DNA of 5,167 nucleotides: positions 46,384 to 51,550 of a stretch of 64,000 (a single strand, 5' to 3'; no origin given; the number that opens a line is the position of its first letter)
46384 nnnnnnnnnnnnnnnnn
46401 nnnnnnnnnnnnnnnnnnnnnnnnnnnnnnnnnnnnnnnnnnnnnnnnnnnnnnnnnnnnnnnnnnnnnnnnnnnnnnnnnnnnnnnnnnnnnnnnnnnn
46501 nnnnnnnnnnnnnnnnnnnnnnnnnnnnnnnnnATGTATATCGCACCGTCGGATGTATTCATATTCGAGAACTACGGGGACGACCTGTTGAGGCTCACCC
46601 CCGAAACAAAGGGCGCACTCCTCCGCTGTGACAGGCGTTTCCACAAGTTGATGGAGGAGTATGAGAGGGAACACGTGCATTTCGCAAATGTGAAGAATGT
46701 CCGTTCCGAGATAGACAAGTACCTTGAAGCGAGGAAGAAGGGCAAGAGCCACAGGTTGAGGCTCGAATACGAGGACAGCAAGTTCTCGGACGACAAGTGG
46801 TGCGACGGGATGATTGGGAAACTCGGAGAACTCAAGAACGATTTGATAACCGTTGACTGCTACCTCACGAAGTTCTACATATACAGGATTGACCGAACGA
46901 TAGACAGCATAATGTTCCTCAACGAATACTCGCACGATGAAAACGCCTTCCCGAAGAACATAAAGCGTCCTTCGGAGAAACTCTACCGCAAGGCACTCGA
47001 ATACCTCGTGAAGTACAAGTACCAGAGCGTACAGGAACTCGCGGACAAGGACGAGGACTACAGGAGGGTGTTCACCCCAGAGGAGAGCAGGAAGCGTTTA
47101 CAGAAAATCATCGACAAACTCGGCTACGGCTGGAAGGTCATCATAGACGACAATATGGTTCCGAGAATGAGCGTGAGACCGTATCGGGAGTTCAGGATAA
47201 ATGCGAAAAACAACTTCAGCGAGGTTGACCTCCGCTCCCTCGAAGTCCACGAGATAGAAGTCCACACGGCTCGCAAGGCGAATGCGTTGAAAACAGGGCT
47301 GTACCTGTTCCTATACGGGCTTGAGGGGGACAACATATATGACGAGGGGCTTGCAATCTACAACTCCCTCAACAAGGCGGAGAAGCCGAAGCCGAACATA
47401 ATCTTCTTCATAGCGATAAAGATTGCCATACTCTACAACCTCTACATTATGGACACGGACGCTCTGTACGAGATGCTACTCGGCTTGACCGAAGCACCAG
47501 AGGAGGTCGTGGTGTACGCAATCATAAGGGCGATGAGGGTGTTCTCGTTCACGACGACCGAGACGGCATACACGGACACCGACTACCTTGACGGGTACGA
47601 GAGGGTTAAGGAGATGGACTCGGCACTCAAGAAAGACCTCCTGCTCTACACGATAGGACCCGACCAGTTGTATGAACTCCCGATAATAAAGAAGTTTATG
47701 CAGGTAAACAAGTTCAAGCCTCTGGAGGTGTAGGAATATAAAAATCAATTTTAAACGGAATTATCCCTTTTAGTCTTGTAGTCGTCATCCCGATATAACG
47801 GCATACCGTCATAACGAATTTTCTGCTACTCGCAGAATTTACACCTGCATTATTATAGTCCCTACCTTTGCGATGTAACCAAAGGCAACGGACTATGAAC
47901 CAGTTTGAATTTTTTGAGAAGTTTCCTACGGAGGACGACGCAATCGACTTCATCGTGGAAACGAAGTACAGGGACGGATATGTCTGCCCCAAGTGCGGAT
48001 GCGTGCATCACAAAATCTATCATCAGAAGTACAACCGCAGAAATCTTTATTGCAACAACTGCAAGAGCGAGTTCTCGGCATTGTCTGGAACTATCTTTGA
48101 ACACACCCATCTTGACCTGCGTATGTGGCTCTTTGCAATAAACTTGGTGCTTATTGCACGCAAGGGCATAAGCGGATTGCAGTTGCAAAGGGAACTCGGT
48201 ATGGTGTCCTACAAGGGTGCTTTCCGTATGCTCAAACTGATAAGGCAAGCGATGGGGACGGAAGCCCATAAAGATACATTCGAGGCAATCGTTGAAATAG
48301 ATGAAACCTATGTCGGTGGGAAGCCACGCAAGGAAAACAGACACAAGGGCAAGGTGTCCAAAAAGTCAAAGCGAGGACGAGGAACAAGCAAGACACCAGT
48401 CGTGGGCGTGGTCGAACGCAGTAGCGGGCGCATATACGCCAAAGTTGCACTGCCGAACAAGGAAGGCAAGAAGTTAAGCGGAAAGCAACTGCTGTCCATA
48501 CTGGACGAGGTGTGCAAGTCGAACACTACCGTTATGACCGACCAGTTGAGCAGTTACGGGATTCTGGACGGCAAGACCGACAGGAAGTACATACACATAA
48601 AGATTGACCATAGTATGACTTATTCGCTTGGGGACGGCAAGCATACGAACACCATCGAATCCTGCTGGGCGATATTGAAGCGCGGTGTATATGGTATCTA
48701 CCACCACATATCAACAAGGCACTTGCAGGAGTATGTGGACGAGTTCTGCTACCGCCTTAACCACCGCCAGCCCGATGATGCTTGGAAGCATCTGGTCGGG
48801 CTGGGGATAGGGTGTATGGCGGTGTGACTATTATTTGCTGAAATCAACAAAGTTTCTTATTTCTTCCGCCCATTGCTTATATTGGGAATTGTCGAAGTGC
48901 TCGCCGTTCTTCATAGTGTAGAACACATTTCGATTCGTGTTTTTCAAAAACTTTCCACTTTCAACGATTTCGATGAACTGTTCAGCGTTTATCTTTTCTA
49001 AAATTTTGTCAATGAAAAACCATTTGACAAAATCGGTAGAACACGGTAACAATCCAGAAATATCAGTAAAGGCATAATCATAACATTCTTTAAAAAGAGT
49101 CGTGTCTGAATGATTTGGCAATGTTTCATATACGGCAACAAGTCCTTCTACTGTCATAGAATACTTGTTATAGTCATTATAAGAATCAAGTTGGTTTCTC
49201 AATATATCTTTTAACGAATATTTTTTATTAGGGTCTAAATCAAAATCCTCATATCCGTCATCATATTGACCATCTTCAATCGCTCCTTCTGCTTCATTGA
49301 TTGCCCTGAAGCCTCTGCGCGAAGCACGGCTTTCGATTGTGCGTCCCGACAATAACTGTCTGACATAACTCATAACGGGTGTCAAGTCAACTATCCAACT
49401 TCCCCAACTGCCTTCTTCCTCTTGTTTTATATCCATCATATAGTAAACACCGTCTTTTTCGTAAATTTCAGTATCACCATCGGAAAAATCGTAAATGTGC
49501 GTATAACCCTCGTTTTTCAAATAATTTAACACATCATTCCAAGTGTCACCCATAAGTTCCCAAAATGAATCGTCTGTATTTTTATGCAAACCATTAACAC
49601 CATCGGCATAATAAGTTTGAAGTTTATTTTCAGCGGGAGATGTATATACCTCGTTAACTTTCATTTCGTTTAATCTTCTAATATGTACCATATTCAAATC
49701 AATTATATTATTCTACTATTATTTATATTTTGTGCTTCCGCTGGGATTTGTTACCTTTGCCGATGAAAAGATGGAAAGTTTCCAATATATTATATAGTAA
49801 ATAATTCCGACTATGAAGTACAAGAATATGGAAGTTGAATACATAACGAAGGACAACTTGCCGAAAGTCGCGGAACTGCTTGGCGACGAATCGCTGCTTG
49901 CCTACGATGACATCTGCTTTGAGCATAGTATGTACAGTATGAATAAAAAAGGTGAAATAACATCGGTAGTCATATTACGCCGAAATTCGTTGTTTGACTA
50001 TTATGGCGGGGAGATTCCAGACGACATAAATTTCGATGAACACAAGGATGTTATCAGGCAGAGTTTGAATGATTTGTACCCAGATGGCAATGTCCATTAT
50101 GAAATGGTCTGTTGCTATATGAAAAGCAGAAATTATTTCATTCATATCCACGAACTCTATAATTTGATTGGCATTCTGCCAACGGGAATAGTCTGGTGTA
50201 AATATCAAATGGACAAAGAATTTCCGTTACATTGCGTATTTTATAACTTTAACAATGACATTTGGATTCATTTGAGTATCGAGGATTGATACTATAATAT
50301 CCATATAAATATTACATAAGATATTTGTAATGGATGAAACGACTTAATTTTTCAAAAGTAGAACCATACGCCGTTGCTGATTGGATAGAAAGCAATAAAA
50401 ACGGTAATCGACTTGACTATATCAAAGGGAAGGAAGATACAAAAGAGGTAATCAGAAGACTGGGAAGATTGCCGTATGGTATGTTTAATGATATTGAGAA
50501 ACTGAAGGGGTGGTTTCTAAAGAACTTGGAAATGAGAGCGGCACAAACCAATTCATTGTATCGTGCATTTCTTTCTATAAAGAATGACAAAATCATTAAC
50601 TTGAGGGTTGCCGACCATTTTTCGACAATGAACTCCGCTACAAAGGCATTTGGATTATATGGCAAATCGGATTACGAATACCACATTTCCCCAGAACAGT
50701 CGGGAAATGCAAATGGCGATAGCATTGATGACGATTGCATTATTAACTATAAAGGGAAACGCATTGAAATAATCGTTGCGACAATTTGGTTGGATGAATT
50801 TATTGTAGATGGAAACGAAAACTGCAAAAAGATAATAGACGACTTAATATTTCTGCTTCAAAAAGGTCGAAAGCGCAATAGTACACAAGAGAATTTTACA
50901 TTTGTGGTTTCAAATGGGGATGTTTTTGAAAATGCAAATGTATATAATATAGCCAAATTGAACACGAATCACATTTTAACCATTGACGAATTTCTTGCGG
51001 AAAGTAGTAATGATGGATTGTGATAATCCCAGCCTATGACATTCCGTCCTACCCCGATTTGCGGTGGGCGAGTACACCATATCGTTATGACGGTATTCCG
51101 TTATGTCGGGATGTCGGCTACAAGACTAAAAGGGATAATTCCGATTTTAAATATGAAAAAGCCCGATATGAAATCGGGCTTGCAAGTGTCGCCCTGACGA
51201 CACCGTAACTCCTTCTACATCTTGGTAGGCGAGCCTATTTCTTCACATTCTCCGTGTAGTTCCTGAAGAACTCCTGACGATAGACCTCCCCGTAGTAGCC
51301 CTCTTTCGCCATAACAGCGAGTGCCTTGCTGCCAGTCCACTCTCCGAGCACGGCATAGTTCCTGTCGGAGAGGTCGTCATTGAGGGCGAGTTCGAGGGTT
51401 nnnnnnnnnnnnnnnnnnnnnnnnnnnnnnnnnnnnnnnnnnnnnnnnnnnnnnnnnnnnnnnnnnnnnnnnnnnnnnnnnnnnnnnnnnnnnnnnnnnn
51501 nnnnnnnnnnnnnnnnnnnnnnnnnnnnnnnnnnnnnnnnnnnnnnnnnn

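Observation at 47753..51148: IS1595-family transposase inside a 3.4-kb unit bounded by about 65-bp inverted repeats, carrying three AT-rich cargo genes, inserted at a strand-switch point of the phage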

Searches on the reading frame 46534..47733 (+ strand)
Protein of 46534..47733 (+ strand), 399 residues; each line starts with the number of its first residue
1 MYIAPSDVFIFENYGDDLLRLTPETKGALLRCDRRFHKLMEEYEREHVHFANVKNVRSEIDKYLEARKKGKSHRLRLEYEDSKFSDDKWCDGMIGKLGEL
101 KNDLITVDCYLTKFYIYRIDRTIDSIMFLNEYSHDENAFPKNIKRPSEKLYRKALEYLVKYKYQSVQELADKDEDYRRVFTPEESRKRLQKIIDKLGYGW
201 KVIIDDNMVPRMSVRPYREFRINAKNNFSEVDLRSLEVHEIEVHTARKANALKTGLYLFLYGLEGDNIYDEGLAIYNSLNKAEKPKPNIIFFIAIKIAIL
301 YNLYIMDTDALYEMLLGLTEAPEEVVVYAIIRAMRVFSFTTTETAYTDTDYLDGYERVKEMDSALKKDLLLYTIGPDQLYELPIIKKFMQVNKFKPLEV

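Call 6: search_protein_families(library=pfam, proteins=[window:46534-47733:+], max_evalue=0.1)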
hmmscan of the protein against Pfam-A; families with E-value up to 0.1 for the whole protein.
window:46534-47733:+ (399 aa): 2 families
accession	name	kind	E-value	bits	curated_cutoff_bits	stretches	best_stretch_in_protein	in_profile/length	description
PF08014.17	MATCAP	-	1.7e-11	44.2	27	1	171-276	109-216/365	Microtubule-associated tyrosine carboxypeptidase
PF04716.19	ETC_C1_NDUFA5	-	0.028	14.6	27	1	145-178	26-50/67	ETC complex I subunit conserved region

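Call 21: search_protein_families(library=phrogs, proteins=[window:46534-47733:+], max_evalue=0.1)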
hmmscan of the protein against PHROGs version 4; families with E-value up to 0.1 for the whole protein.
window:46534-47733:+ (399 aa): 0 families

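Call 40: find_encoding_contigs(protein=window:46534-47733:+, flank=6000, max_places=10)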
Protein window:46534-47733:+ (399 aa): 7 contigs read that carry it; 2 places shown.
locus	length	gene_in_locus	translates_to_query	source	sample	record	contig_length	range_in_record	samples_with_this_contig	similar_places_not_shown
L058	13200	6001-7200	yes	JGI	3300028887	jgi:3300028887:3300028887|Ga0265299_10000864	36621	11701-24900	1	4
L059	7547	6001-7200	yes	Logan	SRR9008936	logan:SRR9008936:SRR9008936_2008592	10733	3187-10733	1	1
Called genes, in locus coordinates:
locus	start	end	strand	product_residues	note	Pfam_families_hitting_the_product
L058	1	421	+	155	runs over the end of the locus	-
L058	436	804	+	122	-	-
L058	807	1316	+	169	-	-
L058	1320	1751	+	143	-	PF25311:WDGH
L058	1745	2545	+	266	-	-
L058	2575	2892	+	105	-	-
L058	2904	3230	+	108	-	-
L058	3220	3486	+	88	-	-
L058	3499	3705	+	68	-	-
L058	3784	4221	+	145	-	-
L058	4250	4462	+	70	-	-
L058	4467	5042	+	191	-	-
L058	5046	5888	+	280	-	-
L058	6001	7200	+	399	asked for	PF08014:MATCAP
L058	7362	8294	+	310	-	PF12760:Zn_ribbon_IS1595 (faint), PF12762:DDE_Tnp_IS1595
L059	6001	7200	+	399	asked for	PF08014:MATCAP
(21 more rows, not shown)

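Call 46: find_related_loci(query=window:46534-47730:+, collection=viral_contigs, flank=7000)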
Query window:46534-47730:+ (399 aa) in viral_contigs; peptide patterns used: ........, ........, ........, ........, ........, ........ (x = any residue, [..] = any of these).
3 stretches matched a pattern, but none encodes a relative of the query by tblastn (E <= 1e-3).

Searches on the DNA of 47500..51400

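Call 106: search_rna_families(source=window, start=47500, end=51400, threshold=evalue, max_evalue=1)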
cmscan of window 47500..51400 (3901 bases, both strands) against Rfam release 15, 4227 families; matches with E-value up to 1: 2.
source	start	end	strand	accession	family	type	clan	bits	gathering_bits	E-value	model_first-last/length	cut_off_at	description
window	51153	51224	-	RF00513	Trp_leader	Cis-reg; leader;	-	21.7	41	0.42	1-100/100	no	Tryptophan operon leader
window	51158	51275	-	RF00195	RsmY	Gene; sRNA;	CL00106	19.5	57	0.11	1-121/121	no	RsmY RNA family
